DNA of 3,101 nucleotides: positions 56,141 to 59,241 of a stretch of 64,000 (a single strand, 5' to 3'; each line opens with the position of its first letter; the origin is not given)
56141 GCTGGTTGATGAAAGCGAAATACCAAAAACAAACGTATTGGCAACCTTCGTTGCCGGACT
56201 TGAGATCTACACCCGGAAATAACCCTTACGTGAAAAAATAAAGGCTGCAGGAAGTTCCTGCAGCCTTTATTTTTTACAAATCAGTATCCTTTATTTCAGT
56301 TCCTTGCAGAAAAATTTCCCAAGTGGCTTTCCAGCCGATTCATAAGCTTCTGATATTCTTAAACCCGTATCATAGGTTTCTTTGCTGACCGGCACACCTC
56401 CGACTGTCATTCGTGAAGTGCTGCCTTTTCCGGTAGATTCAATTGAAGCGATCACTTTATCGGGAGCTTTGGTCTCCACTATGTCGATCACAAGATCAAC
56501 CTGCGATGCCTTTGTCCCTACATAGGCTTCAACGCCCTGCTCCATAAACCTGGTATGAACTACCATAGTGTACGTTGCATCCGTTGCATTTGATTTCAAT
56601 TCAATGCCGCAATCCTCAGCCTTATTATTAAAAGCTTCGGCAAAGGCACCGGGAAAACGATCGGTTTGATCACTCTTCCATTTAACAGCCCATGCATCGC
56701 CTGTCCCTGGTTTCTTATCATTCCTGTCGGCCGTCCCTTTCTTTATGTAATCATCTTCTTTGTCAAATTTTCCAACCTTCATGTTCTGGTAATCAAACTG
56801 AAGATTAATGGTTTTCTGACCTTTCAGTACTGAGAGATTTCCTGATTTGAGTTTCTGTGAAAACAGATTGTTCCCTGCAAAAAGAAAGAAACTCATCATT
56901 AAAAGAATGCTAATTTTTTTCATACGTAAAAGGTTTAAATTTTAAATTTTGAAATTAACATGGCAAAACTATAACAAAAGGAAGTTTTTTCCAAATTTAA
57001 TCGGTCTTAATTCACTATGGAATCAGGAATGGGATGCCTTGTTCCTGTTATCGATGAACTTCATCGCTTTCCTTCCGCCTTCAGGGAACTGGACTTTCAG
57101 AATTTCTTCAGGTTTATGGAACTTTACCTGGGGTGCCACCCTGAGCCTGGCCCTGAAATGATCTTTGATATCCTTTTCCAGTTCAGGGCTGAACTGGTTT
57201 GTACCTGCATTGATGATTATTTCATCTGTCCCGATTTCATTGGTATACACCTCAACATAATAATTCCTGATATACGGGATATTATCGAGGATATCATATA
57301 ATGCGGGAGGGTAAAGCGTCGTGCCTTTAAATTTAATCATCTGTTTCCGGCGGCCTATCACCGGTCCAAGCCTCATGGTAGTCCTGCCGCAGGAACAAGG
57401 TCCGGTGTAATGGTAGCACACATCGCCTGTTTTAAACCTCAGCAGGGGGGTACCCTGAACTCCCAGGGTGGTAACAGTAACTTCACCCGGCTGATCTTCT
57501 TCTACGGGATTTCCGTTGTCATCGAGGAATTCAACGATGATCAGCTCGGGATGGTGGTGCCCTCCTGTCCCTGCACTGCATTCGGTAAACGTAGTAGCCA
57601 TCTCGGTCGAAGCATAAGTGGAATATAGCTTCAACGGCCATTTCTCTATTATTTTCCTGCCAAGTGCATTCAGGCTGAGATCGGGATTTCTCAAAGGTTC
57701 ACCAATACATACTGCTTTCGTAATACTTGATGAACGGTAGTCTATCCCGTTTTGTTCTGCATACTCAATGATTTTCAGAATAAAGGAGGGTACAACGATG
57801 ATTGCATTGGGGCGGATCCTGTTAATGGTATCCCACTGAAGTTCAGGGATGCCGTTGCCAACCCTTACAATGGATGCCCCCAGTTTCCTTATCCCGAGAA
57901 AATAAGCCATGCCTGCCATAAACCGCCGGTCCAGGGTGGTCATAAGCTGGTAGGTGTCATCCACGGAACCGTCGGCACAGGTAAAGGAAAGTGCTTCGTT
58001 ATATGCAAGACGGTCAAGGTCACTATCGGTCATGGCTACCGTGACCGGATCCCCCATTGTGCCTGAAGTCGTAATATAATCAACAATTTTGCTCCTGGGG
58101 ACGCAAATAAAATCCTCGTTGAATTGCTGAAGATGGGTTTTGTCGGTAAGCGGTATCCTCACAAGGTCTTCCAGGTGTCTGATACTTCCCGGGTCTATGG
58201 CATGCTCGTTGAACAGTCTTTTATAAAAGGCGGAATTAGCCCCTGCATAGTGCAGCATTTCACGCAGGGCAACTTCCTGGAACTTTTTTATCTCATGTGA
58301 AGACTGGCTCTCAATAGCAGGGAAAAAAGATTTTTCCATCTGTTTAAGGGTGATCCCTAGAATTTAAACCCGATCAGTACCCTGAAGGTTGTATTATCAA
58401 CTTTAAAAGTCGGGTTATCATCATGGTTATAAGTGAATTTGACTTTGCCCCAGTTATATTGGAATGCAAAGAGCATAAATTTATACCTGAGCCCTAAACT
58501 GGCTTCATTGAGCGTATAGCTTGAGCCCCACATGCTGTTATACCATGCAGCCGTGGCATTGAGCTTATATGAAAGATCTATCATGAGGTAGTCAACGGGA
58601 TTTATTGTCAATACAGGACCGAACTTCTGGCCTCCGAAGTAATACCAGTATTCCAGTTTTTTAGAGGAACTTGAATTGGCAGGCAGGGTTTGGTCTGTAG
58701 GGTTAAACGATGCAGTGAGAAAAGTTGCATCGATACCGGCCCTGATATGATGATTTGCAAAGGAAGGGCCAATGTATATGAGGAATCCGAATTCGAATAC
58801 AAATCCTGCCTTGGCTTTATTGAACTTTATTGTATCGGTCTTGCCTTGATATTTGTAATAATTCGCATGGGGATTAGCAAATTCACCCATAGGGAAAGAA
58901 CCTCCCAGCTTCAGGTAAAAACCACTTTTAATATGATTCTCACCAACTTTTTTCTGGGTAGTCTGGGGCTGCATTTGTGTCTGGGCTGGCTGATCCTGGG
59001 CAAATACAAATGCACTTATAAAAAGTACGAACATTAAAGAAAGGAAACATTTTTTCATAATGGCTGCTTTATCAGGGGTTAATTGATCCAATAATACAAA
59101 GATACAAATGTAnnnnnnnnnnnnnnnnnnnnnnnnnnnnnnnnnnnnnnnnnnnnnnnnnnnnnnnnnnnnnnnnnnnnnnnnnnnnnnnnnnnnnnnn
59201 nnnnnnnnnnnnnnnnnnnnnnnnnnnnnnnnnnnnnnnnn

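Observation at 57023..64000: Compact ACP-centred tailoring cluster that continues beyond the window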

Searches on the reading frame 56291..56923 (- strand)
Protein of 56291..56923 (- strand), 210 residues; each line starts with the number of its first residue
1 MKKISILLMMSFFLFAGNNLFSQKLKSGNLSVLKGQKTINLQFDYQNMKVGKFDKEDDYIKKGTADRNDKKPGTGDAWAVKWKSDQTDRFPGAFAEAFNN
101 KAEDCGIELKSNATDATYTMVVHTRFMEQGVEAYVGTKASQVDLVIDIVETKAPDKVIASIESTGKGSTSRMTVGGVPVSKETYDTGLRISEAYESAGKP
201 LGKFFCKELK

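Call 3: search_protein_families(library=pfam, proteins=[window:56291-56923:-], max_evalue=0.01)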
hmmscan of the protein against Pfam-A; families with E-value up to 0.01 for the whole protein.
window:56291-56923:- (210 aa): 0 families

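Call 4: search_protein_families(library=ncbifam, proteins=[window:56291-56923:-], max_evalue=0.01)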
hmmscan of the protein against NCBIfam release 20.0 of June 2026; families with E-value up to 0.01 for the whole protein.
window:56291-56923:- (210 aa): 0 families

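Call 44: search_protein_families(library=pfam, proteins=[window:56291-56923:-], max_evalue=0.1)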
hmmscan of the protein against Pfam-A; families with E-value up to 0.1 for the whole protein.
window:56291-56923:- (210 aa): 0 families
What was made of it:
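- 56291..56923 (-): 210-aa secreted protein of unknown function downstream of FlxY. A possible ninth member, or only conserved flank. No family (calls 3, 4, 44).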

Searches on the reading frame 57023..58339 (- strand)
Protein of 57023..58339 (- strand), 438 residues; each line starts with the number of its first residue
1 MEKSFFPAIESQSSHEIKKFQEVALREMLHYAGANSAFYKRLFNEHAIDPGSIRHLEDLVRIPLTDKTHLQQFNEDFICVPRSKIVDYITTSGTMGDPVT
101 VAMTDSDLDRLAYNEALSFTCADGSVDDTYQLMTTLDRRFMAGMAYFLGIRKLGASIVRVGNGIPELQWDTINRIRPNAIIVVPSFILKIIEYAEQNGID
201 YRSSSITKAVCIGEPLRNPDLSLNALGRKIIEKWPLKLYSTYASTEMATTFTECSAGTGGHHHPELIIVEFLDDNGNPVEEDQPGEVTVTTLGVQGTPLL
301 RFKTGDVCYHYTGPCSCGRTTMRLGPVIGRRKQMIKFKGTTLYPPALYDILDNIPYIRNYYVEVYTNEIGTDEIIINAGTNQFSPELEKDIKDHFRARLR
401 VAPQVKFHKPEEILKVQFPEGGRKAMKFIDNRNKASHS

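Call 3: search_protein_families(library=pfam, proteins=[window:57023-58339:-], max_evalue=0.01)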
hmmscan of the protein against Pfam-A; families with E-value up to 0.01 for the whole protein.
window:57023-58339:- (438 aa): 2 families
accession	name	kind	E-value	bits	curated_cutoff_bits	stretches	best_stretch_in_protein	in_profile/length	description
PF00501.34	AMP-binding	-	4.5e-14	52.5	29.9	1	82-291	161-376/384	AMP-binding enzyme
PF14535.12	AMP-binding_C_2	-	8.2e-06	26.4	25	1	339-432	1-96/96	AMP-binding enzyme C-terminal domain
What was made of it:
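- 57023..58339 (-): FlxY: flexirubin-type aryl-acid (4-coumarate)-CoA ligase, 438 aa. Last biosynthetic gene of the cluster. Pfam AMP-binding + AMP-binding_C_2 (call 3).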

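Call 4: search_protein_families(library=ncbifam, proteins=[window:57023-58339:-], max_evalue=0.01)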
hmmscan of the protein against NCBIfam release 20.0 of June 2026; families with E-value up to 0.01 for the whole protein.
window:57023-58339:- (438 aa): 11 families
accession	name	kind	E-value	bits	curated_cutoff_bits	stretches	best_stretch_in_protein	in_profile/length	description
NF053551.1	FlxY_rubin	equivalog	6.3e-213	707.2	520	1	9-432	1-424/424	flexirubin biosynthesis putative acyl-CoA ligase FlxY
NF041878.1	paak_haloarch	equivalog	2.8e-50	171.2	700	1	9-401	5-395/427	phenylacetate--CoA ligase PaaK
NF045666.1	DVU1553_fam_AMP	equivalog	3.8e-45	154.4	300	1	11-330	17-330/331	DVU_1553 family AMP-dependent CoA ligase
TIGR02155.1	PA_CoA_ligase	equivalog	3.2e-44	151.1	646.3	1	10-414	1-409/422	phenylacetate--CoA ligase PaaK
TIGR03335.1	F390_ftsA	equivalog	5.2e-28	97.9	458.7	1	6-324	3-323/445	coenzyme F390 synthetase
NF041217.1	BagE_FevW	exception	2.1e-10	40.2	800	1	15-331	11-311/424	bagremycin/ferroverdin synthetase BagE/FevW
NF009071.0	PRK12406.1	subfamily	1.8e-09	36.6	701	1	86-291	156-358/510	acyl-CoA synthetase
TIGR02304.1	aden_form_hyp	equivalog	5.7e-07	28.9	251.9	1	171-337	182-332/430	F390 synthetase-related protein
NF052269.1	Staph_lig_FadD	equivalog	9e-05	21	650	1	67-399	136-461/499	long-chain-fatty-acid--CoA ligase FadD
NF004837.0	PRK06187.1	subfamily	0.00011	20.6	476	1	75-252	162-328/531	long-chain-fatty-acid--CoA ligase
TIGR01733.1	AA-adenyl-dom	subfamily_domain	0.00022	20.1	317.4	1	76-293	116-328/409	amino acid adenylation domain-containing protein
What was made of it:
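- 57023..58339 (-): PaaK models score far below their cutoffs (call 4).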

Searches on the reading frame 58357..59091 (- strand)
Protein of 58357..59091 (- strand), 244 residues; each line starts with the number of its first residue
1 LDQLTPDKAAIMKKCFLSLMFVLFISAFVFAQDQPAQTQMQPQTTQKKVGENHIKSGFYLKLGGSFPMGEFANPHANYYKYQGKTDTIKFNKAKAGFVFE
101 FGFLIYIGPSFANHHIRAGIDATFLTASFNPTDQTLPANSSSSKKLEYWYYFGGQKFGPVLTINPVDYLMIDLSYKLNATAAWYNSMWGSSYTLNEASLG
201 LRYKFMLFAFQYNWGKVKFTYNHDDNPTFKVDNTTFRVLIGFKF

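Call 3: search_protein_families(library=pfam, proteins=[window:58357-59091:-], max_evalue=0.01)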
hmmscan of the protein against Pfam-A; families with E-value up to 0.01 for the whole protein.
window:58357-59091:- (244 aa): 0 families

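Call 4: search_protein_families(library=ncbifam, proteins=[window:58357-59091:-], max_evalue=0.01)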
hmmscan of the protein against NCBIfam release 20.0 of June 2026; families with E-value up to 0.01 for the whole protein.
window:58357-59091:- (244 aa): 0 families

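Call 44: search_protein_families(library=pfam, proteins=[window:58357-59091:-], max_evalue=0.1)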
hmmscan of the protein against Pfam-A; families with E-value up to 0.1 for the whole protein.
window:58357-59091:- (244 aa): 0 families

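Call 71: predict_structure(protein=window:58357-59058:-)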
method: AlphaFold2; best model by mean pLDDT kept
length: 233 residues; sequences in the alignment: 1
mean_pLDDT: 34.6   pTM: 0.16
mean pLDDT of the five models: 34.6, 30.8, 30.8, 30.2, 30.2
residues with pLDDT >= 90: 0; 70-90: 14; 50-70: 8; < 50: 211
segments of 3 or more residues with pLDDT < 50: 23-233
pLDDT, mean of each block of 10 residues (from residue 1): 68 71 46 36 28 26 27 30 30 29 29 29 32 34 33 28 29 30 30 31 31 37 31 30
secondary structure, 60 per line:
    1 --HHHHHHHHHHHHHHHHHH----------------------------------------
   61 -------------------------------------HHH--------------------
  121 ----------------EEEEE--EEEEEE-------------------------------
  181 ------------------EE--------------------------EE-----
elements in order: H3-20 E137-141 E144-149
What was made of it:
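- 58357..59058 (-): 233-aa secreted protein, a putative small outer-membrane beta-barrel ('OMP244'). The fold is unverified. The AlphaFold2 (AF2) single-sequence model failed (call 71).
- Checked: A single-sequence AlphaFold model failed (pLDDT 35, call 71).
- Tried and rejected: The AF2 single-sequence model was unusable (pLDDT 35, call 71).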

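Call 74: search_solved_structures(query=A2, max_evalue=10)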
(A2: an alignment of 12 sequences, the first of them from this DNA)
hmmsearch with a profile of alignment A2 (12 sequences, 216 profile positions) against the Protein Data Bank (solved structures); distinct sequences matched with E-value up to 10: 2.
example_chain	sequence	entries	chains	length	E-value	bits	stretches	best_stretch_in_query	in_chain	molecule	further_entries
8qwq_A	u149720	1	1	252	0.085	15.5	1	83-179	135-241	Opacity protein opA60 (Fragment)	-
2maf_A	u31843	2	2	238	0.29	13.7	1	83-177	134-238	Opacity protein opA60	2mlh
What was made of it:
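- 58357..59058 (-): The only PDB profile hit is Opa60 at E 0.085 (call 74).
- Checked: A family profile finds only Neisseria Opa60 at E 0.085 (call 74).
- Tried and rejected: The PDB profile search gave only Opa60 at E 0.085 (call 74).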

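Call 75: search_protein_families(library=pfam, alignment_id=A2, max_evalue=1)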
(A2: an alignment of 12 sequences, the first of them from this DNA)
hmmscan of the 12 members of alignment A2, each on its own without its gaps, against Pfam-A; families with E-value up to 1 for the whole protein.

A. member 1, seq(233 aa): 0 families

B. families by the number of members that match (of 12 scanned): 3 families
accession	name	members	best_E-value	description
PF14307.12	Glyco_tran_WbsX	1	0.0091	Glycosyltransferase WbsX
PF00909.26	Ammonium_transp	1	0.062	Ammonium Transporter Family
PF17431.7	YpmT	1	0.2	Uncharacterized YmpT-like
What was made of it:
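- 58357..59058 (-): No Pfam or NCBIfam family (calls 3, 4, 44, 75).
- Checked: The 'beta-barrel OMP' has no Pfam hit (calls 3, 44, 75).
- Tried and rejected: Per-member Pfam scans of 12 homologues gave nothing (call 75).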
